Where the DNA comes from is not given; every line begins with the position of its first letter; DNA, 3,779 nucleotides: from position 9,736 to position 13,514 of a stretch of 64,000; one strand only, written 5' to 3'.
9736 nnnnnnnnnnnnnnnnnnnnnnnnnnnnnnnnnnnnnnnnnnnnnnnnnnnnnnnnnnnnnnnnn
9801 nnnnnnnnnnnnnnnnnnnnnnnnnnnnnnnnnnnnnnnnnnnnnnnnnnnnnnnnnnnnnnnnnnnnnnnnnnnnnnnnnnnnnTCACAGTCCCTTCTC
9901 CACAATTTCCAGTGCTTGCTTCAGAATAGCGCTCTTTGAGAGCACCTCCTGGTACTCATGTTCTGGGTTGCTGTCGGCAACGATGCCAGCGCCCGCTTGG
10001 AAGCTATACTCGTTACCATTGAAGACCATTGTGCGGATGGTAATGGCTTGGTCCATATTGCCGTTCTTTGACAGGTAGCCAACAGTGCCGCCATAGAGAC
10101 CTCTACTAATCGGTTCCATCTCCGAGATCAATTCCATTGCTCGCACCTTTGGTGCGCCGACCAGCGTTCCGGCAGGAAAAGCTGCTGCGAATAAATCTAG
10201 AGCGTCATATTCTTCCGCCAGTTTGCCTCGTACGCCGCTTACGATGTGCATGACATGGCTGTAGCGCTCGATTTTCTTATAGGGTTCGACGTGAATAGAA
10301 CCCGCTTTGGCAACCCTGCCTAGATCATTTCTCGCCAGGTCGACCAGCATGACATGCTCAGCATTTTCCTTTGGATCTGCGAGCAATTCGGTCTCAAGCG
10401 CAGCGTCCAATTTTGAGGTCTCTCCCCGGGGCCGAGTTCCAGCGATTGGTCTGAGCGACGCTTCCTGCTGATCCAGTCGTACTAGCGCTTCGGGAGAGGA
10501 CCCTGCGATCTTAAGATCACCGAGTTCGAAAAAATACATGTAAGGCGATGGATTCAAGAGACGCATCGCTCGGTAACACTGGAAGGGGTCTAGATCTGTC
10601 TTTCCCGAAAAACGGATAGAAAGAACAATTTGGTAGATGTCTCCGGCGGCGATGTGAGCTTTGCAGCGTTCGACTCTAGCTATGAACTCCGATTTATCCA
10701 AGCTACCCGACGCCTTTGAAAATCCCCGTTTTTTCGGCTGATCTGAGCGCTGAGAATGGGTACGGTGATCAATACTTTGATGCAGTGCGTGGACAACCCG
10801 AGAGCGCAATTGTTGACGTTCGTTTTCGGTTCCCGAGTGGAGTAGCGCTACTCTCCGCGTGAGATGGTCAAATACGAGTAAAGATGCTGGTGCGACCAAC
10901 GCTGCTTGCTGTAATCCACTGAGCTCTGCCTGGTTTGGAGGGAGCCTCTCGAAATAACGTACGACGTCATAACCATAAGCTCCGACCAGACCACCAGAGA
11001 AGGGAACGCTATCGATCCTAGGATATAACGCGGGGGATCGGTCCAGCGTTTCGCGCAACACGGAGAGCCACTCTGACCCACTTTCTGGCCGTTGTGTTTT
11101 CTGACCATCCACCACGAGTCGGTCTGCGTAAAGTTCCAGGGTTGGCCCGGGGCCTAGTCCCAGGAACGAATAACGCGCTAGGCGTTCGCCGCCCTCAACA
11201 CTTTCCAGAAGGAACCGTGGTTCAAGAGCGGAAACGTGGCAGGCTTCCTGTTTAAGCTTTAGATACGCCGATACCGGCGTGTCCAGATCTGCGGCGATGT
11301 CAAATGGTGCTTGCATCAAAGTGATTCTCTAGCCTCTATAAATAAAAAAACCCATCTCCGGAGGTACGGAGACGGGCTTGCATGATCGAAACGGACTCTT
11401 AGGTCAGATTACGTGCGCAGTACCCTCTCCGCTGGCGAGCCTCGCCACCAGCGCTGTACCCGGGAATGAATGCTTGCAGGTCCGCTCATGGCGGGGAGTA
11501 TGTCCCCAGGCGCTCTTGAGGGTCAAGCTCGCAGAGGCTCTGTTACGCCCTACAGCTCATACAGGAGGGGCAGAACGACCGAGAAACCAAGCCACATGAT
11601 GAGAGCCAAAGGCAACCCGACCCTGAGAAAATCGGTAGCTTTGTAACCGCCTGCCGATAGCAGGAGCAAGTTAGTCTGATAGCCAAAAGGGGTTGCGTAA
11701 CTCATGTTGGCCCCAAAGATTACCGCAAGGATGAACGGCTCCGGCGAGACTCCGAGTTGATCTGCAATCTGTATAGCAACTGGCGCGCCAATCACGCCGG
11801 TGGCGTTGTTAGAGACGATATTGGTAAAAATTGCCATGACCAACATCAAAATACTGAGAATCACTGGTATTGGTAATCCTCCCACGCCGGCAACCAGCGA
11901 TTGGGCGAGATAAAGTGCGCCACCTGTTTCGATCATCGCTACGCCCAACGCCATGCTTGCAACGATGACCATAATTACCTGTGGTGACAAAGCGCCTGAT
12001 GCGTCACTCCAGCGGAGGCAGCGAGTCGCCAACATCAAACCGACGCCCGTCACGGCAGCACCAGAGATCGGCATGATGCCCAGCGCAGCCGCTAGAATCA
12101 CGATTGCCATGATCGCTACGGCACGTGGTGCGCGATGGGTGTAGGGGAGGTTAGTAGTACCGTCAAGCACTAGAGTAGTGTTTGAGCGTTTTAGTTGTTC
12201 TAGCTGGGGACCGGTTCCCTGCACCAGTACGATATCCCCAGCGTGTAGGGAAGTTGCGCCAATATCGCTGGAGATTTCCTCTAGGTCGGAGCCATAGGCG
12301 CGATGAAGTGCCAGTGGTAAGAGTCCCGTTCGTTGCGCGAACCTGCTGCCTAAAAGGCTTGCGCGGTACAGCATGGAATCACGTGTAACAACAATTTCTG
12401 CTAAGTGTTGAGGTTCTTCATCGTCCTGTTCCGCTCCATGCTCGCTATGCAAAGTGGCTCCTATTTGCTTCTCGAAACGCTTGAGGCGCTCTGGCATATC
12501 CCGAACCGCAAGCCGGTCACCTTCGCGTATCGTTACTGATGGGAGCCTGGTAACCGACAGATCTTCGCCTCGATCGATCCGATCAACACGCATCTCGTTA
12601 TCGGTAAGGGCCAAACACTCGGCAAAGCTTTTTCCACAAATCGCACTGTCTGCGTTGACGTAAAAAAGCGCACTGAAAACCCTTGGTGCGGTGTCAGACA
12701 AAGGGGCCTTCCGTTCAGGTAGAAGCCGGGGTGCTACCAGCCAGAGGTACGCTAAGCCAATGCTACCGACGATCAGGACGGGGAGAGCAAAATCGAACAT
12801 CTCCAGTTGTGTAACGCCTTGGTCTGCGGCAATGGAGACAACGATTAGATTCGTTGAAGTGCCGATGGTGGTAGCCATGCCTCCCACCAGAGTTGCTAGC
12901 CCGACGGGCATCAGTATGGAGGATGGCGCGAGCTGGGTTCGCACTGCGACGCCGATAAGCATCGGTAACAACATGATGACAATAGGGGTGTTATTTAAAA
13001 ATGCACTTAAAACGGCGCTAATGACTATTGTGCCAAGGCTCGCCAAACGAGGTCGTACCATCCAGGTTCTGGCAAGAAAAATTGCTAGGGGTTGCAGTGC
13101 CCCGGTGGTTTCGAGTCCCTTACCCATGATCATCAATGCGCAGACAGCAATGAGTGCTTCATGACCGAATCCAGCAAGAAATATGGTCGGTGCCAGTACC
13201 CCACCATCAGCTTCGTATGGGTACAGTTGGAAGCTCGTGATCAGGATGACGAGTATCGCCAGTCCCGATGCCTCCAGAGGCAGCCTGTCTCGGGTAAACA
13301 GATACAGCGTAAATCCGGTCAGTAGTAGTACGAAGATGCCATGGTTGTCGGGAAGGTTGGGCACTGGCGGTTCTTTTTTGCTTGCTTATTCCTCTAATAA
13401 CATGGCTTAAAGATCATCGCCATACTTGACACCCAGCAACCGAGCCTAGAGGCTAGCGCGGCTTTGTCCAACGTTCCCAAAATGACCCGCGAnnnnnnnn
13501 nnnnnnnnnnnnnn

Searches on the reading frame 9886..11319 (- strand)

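Call 78: search_protein_families(library=pfam, proteins=[window:9886-11319:-], max_evalue=0.00001)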
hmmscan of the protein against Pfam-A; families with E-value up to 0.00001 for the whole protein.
window:9886-11319:- (477 aa): 2 families
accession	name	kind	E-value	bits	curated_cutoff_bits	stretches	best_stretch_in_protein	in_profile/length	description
PF00425.24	Chorismate_bind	-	4.6e-91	305.4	27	1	209-462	2-257/257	chorismate binding enzyme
PF04715.19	Anth_synt_I_N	-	2.6e-29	102.7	23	1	11-158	1-139/140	Anthranilate synthase component I, N terminal region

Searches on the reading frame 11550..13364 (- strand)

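Call 79: search_protein_families(library=pfam, proteins=[window:11550-13364:-], max_evalue=0.00001)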
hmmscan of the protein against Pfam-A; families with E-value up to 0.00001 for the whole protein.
window:11550-13364:- (604 aa): 2 families
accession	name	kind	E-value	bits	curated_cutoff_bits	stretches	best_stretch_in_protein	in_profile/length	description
PF03600.22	CitMHS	-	5.4e-71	239.9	31.9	2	22-530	3-314/336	Citrate transporter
PF02080.26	TrkA_C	-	6.8e-12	45.6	27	0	321-393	1-68/71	TrkA-C domain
